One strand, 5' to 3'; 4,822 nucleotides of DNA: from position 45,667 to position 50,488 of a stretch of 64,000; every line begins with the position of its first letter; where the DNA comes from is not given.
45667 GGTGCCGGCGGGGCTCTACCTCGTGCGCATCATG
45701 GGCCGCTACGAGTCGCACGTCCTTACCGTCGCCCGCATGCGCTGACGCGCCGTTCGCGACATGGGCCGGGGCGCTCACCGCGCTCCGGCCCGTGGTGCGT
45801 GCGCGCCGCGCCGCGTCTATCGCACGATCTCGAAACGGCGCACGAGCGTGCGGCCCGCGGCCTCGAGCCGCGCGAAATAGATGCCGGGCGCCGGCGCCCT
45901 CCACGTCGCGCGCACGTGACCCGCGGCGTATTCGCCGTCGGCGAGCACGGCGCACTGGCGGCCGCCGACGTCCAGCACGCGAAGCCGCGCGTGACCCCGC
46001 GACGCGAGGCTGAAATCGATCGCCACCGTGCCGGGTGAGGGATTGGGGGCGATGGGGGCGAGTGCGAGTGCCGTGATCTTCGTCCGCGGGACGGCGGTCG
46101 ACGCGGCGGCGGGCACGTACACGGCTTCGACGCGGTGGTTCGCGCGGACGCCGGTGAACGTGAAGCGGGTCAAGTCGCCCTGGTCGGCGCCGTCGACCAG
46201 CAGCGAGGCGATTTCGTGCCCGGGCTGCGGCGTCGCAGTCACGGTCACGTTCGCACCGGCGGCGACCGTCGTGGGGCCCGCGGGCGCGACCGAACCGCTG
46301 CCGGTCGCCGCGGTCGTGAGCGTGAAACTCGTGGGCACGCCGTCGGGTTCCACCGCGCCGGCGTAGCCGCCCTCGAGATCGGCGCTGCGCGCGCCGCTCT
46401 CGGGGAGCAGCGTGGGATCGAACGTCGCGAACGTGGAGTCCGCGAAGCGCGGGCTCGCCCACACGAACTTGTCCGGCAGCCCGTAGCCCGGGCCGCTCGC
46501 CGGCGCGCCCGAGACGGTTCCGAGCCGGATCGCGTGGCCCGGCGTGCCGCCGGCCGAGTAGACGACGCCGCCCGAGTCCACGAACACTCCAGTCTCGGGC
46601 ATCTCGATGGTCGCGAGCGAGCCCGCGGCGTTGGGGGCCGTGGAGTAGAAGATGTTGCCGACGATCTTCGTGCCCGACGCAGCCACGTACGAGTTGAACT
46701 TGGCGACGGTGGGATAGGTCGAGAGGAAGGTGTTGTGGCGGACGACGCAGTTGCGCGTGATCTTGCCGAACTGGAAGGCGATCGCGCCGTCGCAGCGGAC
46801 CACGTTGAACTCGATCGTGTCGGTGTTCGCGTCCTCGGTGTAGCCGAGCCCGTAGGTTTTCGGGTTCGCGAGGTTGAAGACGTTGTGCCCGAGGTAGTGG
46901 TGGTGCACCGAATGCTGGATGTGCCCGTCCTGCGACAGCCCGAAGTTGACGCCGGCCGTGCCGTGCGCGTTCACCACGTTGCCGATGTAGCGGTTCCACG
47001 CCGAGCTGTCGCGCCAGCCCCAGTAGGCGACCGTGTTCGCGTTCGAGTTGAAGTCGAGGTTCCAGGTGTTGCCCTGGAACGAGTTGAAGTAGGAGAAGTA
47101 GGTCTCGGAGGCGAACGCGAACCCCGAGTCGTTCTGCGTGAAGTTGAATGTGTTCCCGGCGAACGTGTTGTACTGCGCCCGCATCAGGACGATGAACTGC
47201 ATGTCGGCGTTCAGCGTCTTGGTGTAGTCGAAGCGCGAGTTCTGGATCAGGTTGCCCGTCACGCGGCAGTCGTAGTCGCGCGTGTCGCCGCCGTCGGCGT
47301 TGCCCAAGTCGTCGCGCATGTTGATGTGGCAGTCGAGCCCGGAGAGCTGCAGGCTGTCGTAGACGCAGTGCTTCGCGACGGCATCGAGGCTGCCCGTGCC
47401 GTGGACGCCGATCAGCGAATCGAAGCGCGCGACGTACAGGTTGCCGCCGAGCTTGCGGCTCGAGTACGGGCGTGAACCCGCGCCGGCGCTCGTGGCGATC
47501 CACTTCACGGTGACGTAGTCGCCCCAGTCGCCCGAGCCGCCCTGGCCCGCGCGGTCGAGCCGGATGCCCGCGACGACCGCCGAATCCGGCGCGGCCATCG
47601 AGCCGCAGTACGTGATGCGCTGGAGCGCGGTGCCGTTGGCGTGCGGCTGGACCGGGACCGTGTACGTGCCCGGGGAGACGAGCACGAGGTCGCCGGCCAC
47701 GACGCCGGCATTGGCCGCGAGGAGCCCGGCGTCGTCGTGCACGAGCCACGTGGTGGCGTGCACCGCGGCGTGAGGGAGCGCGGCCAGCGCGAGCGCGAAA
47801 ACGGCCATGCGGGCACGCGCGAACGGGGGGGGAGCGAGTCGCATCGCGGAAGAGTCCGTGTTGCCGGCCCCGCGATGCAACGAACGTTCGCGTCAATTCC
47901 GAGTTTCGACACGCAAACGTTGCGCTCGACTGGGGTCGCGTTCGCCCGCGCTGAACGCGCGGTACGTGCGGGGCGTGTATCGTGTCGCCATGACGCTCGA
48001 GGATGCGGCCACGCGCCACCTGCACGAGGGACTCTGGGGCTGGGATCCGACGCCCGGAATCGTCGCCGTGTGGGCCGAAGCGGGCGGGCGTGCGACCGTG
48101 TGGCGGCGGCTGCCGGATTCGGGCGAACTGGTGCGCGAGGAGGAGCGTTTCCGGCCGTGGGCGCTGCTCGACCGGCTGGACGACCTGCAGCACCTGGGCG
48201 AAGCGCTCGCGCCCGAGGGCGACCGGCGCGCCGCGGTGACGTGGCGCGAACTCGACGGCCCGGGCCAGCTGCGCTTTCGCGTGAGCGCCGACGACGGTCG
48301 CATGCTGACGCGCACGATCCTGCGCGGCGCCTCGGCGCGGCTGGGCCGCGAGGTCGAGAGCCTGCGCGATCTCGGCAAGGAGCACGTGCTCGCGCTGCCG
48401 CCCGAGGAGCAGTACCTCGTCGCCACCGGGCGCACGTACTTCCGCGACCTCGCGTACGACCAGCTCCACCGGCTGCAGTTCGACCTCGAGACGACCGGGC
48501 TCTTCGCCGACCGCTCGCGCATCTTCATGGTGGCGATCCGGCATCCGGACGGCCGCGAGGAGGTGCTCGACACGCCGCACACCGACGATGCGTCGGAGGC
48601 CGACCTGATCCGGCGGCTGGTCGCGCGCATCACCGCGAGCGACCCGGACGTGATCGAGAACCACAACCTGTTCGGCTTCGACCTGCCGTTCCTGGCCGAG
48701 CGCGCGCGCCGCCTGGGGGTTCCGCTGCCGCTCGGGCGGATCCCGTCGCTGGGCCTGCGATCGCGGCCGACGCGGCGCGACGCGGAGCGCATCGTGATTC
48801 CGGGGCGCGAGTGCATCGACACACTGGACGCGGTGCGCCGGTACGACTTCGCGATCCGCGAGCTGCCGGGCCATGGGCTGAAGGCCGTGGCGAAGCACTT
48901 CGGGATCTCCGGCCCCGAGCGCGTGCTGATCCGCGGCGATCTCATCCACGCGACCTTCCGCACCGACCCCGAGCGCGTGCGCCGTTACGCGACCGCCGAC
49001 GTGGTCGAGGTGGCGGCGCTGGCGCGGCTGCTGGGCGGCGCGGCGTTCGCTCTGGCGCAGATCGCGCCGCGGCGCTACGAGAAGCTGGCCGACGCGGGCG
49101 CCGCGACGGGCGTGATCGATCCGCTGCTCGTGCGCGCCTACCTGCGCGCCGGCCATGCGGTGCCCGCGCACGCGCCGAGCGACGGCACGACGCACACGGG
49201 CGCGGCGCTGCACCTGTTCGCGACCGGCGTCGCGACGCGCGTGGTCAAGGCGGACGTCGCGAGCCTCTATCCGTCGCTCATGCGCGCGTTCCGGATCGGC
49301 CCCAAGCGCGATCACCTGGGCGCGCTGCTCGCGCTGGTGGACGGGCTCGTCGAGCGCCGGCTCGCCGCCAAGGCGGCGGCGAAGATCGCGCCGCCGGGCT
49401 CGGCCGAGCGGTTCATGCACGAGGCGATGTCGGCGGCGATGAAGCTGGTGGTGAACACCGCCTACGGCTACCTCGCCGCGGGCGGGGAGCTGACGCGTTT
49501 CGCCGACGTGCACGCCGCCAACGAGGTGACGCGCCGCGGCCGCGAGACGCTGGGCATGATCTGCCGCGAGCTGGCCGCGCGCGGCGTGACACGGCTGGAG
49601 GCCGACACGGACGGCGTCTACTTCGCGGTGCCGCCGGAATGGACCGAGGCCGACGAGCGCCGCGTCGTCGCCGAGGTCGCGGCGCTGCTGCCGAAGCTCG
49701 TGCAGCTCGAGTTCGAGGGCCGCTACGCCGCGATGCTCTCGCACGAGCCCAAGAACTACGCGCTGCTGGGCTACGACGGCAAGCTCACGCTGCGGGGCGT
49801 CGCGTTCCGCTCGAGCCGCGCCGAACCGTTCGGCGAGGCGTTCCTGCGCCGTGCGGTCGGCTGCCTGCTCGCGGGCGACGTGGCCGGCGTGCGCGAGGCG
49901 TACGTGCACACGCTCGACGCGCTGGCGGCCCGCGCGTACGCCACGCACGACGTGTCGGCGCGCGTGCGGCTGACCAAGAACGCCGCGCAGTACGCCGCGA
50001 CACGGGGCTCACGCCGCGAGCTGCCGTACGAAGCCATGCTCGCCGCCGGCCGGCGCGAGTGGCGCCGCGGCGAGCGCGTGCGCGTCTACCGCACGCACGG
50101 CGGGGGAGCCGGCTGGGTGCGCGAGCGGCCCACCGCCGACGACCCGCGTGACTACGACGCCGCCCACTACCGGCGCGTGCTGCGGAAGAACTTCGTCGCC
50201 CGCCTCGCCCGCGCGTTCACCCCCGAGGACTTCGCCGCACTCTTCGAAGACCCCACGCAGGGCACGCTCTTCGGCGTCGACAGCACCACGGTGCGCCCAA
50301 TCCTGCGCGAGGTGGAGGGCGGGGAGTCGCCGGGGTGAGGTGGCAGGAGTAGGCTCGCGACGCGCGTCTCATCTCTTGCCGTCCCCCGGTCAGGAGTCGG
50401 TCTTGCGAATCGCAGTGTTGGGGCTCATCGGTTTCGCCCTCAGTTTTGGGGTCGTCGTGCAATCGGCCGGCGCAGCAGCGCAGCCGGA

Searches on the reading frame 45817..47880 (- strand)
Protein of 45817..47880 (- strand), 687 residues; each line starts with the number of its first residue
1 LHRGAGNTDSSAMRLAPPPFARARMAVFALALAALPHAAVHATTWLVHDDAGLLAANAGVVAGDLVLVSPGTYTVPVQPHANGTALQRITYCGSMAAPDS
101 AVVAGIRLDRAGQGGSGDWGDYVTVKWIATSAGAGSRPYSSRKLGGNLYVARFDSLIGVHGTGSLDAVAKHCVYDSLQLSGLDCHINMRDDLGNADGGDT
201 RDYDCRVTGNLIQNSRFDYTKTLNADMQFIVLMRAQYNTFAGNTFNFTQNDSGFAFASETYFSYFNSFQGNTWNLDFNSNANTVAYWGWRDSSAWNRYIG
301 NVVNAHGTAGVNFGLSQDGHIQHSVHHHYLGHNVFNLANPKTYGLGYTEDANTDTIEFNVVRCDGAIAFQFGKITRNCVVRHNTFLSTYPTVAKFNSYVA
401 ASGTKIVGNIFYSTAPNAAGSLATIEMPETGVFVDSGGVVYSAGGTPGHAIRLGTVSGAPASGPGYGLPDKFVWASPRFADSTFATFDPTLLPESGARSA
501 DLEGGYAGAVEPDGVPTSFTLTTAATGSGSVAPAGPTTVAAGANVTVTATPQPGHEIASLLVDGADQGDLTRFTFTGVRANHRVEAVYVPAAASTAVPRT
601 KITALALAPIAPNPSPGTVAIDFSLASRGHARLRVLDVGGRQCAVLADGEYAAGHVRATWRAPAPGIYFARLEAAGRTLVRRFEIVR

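Call 52: search_protein_families(library=pfam, proteins=[window:45817-47880:-], max_evalue=0.001)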
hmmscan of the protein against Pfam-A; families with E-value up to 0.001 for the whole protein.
window:45817-47880:- (687 aa): 1 family
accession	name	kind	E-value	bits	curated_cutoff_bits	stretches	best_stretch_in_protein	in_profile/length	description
PF18998.6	Flg_new_2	-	1.5e-07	31.7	23.6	1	520-589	2-70/73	Divergent InlB B-repeat domain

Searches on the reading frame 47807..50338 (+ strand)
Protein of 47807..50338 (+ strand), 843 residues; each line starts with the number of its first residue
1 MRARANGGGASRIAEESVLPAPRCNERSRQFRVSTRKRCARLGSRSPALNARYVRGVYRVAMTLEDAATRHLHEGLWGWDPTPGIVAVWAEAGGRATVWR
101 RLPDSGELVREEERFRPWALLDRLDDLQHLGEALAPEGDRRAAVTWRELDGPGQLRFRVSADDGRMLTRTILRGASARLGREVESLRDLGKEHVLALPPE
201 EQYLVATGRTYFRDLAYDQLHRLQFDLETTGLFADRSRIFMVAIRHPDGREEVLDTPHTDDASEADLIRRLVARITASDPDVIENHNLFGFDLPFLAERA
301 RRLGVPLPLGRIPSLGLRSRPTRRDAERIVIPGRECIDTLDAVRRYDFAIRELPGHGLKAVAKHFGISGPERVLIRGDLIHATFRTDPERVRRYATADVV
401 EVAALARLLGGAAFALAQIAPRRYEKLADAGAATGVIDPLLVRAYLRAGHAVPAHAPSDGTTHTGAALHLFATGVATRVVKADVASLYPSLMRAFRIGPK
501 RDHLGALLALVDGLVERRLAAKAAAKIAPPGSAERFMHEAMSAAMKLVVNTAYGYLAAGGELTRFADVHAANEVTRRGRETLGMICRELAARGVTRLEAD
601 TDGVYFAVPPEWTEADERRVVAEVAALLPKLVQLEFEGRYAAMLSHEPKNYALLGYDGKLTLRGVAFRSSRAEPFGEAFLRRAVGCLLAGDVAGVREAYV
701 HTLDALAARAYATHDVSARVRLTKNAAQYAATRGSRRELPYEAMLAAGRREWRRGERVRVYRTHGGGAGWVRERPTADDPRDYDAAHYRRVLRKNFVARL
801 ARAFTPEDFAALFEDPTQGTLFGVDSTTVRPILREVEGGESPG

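Call 52: search_protein_families(library=pfam, proteins=[window:47807-50338:+], max_evalue=0.001)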
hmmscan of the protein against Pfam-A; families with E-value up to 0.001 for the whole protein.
window:47807-50338:+ (843 aa): 3 families
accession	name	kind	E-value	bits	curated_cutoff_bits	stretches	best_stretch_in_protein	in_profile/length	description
PF00136.26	DNA_pol_B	-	6.6e-08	32.2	23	1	503-688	116-325/453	DNA polymerase family B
PF03104.25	DNA_pol_B_exo1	-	3.2e-07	30.4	23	1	262-359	141-240/242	DNA polymerase family B, exonuclease domain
PF13482.12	RNase_H_2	-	3.5e-07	30.8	22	1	225-370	3-118/165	RNase_H superfamily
